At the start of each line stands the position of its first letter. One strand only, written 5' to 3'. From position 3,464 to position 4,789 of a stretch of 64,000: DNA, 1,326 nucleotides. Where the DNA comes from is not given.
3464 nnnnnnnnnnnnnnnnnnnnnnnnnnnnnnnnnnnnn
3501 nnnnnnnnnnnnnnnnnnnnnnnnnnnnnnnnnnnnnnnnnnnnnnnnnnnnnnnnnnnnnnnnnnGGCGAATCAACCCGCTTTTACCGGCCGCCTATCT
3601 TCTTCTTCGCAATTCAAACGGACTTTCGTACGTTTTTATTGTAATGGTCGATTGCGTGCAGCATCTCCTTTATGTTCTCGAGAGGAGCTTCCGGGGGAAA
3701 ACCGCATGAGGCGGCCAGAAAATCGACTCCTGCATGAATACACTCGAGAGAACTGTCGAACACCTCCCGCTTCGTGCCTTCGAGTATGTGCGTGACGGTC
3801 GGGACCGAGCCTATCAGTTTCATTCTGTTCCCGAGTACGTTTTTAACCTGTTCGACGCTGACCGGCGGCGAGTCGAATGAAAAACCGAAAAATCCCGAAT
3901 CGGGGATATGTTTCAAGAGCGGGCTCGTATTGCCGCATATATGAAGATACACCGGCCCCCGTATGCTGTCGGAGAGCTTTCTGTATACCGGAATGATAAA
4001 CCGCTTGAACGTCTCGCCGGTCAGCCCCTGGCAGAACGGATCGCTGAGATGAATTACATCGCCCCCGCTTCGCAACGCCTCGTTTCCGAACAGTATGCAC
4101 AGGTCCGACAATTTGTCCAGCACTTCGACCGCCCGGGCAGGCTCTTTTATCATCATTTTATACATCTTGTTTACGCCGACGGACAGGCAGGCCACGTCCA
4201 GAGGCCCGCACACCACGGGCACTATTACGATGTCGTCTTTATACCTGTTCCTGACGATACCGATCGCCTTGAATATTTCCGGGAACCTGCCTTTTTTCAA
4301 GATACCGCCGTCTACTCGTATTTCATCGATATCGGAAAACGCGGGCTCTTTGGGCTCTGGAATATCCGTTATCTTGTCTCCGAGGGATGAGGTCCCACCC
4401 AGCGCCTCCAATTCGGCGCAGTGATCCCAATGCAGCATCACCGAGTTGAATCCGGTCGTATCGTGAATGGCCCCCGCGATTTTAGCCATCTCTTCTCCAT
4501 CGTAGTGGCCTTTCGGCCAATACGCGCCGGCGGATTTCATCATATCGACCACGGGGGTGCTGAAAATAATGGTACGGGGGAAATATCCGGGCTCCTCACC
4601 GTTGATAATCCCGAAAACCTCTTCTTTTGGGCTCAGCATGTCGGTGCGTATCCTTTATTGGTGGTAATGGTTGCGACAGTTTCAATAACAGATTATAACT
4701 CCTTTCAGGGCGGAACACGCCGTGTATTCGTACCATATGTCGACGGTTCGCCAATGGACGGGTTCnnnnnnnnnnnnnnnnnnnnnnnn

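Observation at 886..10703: Nine-gene minus-strand operon mixing a propeller glycosidase, sugar kinase, two aminotransferases, two oxidoreductases and a URO-D-family protein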

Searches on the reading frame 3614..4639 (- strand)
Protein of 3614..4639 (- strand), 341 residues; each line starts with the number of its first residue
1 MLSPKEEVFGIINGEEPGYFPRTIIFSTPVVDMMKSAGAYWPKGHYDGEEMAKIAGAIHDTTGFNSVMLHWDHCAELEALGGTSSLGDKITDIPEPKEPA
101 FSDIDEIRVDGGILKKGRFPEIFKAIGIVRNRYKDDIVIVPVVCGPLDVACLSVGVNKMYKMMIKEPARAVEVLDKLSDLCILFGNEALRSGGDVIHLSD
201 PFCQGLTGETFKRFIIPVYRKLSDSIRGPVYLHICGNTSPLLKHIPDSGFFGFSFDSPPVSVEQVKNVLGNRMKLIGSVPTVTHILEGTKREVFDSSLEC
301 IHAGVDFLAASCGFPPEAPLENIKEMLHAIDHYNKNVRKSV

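Call 3: search_protein_families(library=pfam, proteins=[window:3614-4639:-])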
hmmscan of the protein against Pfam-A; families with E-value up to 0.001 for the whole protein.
window:3614-4639:- (341 aa): 1 family
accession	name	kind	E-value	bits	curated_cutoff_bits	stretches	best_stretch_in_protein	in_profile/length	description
PF01208.23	URO-D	-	8.2e-51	173.5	23.9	1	4-332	2-345/346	Uroporphyrinogen decarboxylase (URO-D)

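Call 4: search_protein_families(library=ncbifam, proteins=[window:3614-4639:-], max_evalue=0.00001)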
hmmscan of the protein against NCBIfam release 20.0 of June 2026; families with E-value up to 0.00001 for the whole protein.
window:3614-4639:- (341 aa): 5 families
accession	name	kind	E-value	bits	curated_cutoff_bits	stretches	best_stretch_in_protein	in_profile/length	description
NF004889.0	PRK06252.1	subfamily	6.4e-76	255.5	244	1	1-335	3-338/340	methylcobalamin:coenzyme M methyltransferase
NF040654.1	MtaA_Meth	equivalog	5.5e-68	229.4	400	1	4-334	3-336/337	methylcobamide:CoM methyltransferase MtaA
TIGR01463.1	mtaA_cmuA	subfamily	4.4e-65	220.2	235.4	1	3-333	4-338/340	MtaA/CmuA family methyltransferase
NF041608.1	methylcob_mtaseMtbA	equivalog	2.3e-42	145.3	600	1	3-332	5-336/339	methylcobamide:CoM methyltransferase MtbA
TIGR01464.1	hemE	equivalog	5.7e-09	35.4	302.95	1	99-329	97-335/338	uroporphyrinogen decarboxylase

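Call 9: search_solved_structures(query=window:3614-4639:-, max_evalue=0.001)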
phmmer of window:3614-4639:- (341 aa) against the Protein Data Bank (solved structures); distinct sequences matched with E-value up to 0.001: 1.
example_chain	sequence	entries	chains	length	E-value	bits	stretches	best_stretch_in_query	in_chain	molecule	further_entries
4ay7_A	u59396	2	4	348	1.4e-50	175.8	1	7-333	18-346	METHYLCOBALAMIN: COENZYME M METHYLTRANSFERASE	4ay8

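Call 11: find_encoding_contigs(protein=window:3614-4639:-, flank=10000, max_places=6)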
Protein window:3614-4639:- (341 aa): 1 contig read that carries it; 1 place shown.
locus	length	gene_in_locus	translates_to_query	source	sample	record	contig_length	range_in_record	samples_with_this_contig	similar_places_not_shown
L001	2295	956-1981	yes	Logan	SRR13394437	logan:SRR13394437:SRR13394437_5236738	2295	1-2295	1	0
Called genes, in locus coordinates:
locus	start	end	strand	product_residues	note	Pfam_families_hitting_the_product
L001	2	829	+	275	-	?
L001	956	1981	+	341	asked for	PF01208:URO-D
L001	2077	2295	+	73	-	?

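Call 12: find_homologous_proteins(query=window:3614-4639:-, max_evalue=1e-20)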
Query window:3614-4639:- (341 aa): 17 proteins with E <= 1e-20 among 2498 candidates.
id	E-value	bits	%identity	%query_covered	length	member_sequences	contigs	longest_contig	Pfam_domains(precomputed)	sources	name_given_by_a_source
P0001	7.2e-204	695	89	98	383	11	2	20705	PF01208.24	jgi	jgi:[methyl-Co(III) methanol-specific corrinoid protein]:coenzyme M methyltransferase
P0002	2.1e-183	627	79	98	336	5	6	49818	PF01208.24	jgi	jgi:MtaA/CmuA family methyltransferase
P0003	6.1e-122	425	53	98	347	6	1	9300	PF01208.24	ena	-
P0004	1.2e-114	401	50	100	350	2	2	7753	PF01208.24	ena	-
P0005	1.3e-114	401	49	98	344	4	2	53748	PF01208.24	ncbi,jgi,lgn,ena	-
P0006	5.3e-113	396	50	98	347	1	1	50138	PF01208.24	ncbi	-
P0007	5.8e-109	383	48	99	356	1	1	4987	PF01208.24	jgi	-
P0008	2.9e-97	344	51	85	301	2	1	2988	PF01208.24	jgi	jgi:MtaA/CmuA family methyltransferase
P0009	3.8e-94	334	48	97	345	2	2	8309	PF01208.24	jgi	jgi:[methyl-Co(III) methanol-specific corrinoid protein]:coenzyme M methyltransferase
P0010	9.3e-94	333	48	98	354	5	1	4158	PF01208.24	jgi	jgi:MtaA/CmuA family methyltransferase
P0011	1.3e-92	329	47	98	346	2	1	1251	PF01208.24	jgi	-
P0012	6.5e-92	327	46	98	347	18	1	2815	PF01208.24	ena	-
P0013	8.7e-92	326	47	98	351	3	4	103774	PF01208.24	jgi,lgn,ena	-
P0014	3.6e-89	318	46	98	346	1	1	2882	PF01208.24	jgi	jgi:MtaA/CmuA family methyltransferase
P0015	7.1e-87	310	45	98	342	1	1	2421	PF01208.24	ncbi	-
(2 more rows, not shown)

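Call 13: find_encoding_contigs(protein=P0002, flank=10000, max_places=3)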
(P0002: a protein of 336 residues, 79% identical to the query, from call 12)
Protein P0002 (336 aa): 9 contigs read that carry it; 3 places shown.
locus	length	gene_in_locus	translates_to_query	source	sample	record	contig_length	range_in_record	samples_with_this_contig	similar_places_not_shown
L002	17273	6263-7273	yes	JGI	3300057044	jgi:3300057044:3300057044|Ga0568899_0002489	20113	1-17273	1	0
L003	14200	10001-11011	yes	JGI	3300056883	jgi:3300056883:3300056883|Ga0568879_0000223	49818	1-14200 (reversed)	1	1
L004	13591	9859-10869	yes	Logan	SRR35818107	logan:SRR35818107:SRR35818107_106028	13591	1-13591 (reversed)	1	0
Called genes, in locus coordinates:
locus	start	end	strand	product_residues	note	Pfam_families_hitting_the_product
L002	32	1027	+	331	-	PF04041:Glyco_hydro_130 (faint), PF22847:Glyco_hydro_43_rel (faint), PF00251:Glyco_hydro_32N (faint), PF04616:Glyco_hydro_43 (weak)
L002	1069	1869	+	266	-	PF00106:adh_short, PF08659:KR, PF13561:adh_short_C2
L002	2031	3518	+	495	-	PF00370:FGGY_N, PF01869:BcrAD_BadFG (weak), PF02782:FGGY_C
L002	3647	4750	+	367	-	PF00266:Aminotran_5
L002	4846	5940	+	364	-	PF14486:DUF4432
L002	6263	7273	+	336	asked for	PF01208:URO-D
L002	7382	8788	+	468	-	PF01041:DegT_DnrJ_EryC1, PF01212:Beta_elim_lyase (weak), PF00155:Aminotran_1_2, PF01053:Cys_Met_Meta_PP (weak)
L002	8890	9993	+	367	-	PF01408:GFO_IDH_MocA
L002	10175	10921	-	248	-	PF00106:adh_short, PF08659:KR, PF23441:SDR (faint), PF13561:adh_short_C2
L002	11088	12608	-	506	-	PF22848:ASD1_dom, PF06964:Alpha-L-AF_C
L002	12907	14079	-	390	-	PF04015:DUF362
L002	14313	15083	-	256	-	-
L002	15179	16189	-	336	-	PF00532:Peripla_BP_1 (weak), PF13407:Peripla_BP_4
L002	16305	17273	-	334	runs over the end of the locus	PF02653:BPD_transp_2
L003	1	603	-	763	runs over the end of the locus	PF02901:PFL-like, PF01228:Gly_radical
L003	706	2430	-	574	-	PF16257:UxaE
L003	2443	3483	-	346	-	PF00923:TAL_FSA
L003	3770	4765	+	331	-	PF04041:Glyco_hydro_130 (faint), PF22847:Glyco_hydro_43_rel (faint), PF00251:Glyco_hydro_32N (faint), PF04616:Glyco_hydro_43 (weak)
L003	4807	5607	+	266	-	PF00106:adh_short, PF08659:KR, PF13561:adh_short_C2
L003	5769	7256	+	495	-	PF00370:FGGY_N, PF01869:BcrAD_BadFG (weak), PF02782:FGGY_C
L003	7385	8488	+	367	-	PF00266:Aminotran_5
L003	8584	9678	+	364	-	PF14486:DUF4432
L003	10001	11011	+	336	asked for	PF01208:URO-D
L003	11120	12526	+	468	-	PF01041:DegT_DnrJ_EryC1, PF01212:Beta_elim_lyase (weak), PF00155:Aminotran_1_2, PF01053:Cys_Met_Meta_PP (weak)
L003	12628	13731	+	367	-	PF01408:GFO_IDH_MocA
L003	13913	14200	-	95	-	?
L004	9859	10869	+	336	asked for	PF01208:URO-D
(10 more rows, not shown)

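Call 14: find_encoding_contigs(protein=P0005, flank=10000, max_places=3)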
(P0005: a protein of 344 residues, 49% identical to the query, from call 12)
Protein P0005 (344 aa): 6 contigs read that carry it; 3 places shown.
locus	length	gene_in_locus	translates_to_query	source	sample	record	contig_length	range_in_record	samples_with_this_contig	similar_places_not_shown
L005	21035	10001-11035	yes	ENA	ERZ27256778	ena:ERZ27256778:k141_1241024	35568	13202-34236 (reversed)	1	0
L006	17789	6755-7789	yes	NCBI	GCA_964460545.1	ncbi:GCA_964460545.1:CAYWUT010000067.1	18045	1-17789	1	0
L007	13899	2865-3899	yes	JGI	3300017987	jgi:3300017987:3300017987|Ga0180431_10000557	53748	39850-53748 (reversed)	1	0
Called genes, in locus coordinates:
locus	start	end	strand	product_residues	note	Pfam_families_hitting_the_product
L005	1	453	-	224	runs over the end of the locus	PF13414:TPR_11 (faint), PF13432:TPR_16 (faint), PF00515:TPR_1 (faint), PF07719:TPR_2 (faint), PF13424:TPR_12 (weak), PF17874:TPR_MalT (weak), PF14938:SNAP, PF13424:TPR_12, +4 more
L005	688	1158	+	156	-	PF13669:Glyoxalase_4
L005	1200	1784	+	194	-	PF03848:TehB, PF13489:Methyltransf_23, PF05175:MTS, PF13847:Methyltransf_31, PF08241:Methyltransf_11, PF08242:Methyltransf_12, PF13649:Methyltransf_25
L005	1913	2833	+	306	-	PF02678:Pirin, PF05726:Pirin_C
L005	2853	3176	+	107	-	PF04993:TfoX_N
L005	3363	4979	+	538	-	PF01289:Thiol_cytolysin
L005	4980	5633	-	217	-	-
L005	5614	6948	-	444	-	-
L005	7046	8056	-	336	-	PF09872:DUF2099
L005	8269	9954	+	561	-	PF00664:ABC_membrane, PF00005:ABC_tran, PF02463:SMC_N (faint)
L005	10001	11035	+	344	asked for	PF01208:URO-D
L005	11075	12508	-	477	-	PF09861:Lar_N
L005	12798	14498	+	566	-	PF00211:Guanylate_cyc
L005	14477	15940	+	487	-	-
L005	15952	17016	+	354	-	-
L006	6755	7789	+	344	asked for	PF01208:URO-D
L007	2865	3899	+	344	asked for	PF01208:URO-D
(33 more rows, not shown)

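Call 15: find_encoding_contigs(protein=P0013, flank=10000, max_places=3)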
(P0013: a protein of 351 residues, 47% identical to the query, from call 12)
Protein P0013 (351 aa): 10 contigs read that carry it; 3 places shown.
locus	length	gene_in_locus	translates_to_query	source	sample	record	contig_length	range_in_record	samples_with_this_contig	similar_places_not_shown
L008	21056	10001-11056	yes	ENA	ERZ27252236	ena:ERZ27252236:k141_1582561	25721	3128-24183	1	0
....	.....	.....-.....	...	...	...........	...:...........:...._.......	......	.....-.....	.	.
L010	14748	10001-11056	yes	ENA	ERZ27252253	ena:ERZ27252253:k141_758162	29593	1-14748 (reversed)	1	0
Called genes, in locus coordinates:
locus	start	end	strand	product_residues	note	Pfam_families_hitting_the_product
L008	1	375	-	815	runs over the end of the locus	PF02901:PFL-like, PF01228:Gly_radical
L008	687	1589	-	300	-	PF00528:BPD_transp_1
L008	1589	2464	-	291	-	PF00528:BPD_transp_1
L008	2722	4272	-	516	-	PF01547:SBP_bac_1, PF13416:SBP_bac_8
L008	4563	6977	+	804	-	PF02901:PFL-like, PF01228:Gly_radical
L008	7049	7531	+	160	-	PF04115:Ureidogly_lyase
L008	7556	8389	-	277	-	PF03437:BtpA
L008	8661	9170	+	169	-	PF04115:Ureidogly_lyase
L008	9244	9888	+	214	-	PF02607:B12-binding_2, PF02310:B12-binding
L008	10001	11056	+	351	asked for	PF01208:URO-D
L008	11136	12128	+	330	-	PF01208:URO-D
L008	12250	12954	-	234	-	PF02463:SMC_N (faint), PF13476:AAA_23, PF13555:AAA_29 (weak), PF13304:AAA_21, PF13175:AAA_15 (weak)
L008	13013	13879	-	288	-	PF01797:Y1_Tnp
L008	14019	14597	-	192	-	PF02659:Mntp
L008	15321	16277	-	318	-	PF00294:PfkB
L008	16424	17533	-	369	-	PF00005:ABC_tran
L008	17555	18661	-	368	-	PF00005:ABC_tran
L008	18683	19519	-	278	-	PF00528:BPD_transp_1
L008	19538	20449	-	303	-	PF00528:BPD_transp_1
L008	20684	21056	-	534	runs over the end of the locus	-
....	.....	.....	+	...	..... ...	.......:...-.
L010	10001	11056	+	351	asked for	PF01208:URO-D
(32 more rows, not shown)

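Call 43: find_encoding_contigs(protein=P0006, flank=10000, max_places=1)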
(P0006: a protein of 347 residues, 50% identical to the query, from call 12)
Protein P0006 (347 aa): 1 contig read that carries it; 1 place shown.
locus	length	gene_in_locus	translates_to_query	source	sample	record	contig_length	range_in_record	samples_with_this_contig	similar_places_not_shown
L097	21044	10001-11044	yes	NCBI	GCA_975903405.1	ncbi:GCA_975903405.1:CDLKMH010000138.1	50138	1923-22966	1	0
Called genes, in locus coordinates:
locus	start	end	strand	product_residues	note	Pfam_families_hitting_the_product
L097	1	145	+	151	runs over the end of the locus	PF04115:Ureidogly_lyase (weak)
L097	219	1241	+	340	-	PF08240:ADH_N, PF16912:Glu_dehyd_C, PF00107:ADH_zinc_N, PF13602:ADH_zinc_N_2 (weak)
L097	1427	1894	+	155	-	PF14588:YjgF_endoribonc, PF01042:Ribonuc_L-PSP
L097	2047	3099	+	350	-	PF00291:PALP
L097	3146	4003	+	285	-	PF08450:SGL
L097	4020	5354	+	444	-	PF02952:Fucose_iso_C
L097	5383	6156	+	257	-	PF00005:ABC_tran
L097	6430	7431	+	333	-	PF00532:Peripla_BP_1 (weak), PF13407:Peripla_BP_4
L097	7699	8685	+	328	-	PF02653:BPD_transp_2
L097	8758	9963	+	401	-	PF01041:DegT_DnrJ_EryC1, PF01212:Beta_elim_lyase (faint), PF00155:Aminotran_1_2 (faint)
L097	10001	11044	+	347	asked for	PF01208:URO-D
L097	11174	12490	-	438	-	-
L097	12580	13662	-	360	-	PF01208:URO-D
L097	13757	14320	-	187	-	PF04143:Sulf_transp (faint)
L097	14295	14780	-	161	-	PF04143:Sulf_transp (weak)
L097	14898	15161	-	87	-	PF11823:Se_S_carrier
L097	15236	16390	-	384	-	PF00155:Aminotran_1_2 (weak), PF00266:Aminotran_5, PF01053:Cys_Met_Meta_PP (weak), PF01041:DegT_DnrJ_EryC1, PF01212:Beta_elim_lyase (weak)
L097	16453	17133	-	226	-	-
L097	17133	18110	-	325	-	PF02653:BPD_transp_2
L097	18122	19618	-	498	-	PF00005:ABC_tran, PF09818:ABC_ATPase (faint), PF13304:AAA_21 (faint), PF00005:ABC_tran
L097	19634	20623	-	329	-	PF02653:BPD_transp_2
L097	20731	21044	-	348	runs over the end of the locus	PF00532:Peripla_BP_1, PF13407:Peripla_BP_4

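Call 44: find_encoding_contigs(protein=P0003, flank=10000, max_places=1)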
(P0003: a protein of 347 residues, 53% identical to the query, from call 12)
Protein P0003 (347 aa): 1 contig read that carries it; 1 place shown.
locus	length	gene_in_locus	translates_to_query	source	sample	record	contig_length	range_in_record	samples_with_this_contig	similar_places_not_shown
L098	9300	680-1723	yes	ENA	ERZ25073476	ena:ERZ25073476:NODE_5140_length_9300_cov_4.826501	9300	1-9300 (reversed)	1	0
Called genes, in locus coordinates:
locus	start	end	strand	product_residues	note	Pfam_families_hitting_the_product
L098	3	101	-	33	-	?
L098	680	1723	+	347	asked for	PF01208:URO-D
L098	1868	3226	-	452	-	PF01041:DegT_DnrJ_EryC1, PF00155:Aminotran_1_2 (weak), PF01053:Cys_Met_Meta_PP (weak), PF01212:Beta_elim_lyase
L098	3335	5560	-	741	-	PF03190:Thioredox_DsbH, PF13899:Thioredoxin_7, PF13098:Thioredoxin_2 (weak), PF07221:GlcNAc_2-epim (faint)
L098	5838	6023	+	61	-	-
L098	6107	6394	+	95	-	-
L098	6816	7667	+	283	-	PF02899:Phage_int_SAM_1, PF00589:Phage_integrase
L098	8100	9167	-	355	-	PF01544:CorA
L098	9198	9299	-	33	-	?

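Call 50: find_related_loci(query=A3, collection=metagenome_contigs, flank=10000)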
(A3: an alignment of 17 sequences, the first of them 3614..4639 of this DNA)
Query A3 (341 aa) in metagenome_contigs; peptide patterns used: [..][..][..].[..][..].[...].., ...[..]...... (x = any residue, [..] = any of these).
600 stretches matched a pattern (row limit reached: there are more); 231 encode a relative of the query (tblastn E <= 1e-3); the best 80 are kept; 80 distinct loci.
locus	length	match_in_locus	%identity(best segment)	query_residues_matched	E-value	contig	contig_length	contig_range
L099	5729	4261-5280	87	1-340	0e+0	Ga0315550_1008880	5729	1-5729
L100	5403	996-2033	77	1-340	0e+0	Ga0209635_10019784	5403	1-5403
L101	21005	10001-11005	49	3-337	9e-121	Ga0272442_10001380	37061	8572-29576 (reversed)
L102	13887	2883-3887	49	3-337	1e-120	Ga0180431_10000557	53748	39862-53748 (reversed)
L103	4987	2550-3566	48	3-341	6e-116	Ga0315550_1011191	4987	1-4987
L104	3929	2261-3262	49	3-336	1e-114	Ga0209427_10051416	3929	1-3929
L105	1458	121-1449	45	3-334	2e-111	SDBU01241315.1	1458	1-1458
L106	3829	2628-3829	48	1-334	1e-102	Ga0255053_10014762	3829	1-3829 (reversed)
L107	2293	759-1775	47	3-336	1e-105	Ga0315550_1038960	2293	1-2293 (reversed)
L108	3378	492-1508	46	1-334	3e-102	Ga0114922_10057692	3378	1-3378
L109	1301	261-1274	47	2-334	2e-107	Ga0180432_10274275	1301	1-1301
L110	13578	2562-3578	47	3-336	2e-98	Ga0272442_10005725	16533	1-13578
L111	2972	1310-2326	47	1-334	2e-100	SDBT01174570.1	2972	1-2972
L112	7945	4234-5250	47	1-334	2e-97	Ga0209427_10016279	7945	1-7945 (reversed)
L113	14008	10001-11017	46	3-336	5e-97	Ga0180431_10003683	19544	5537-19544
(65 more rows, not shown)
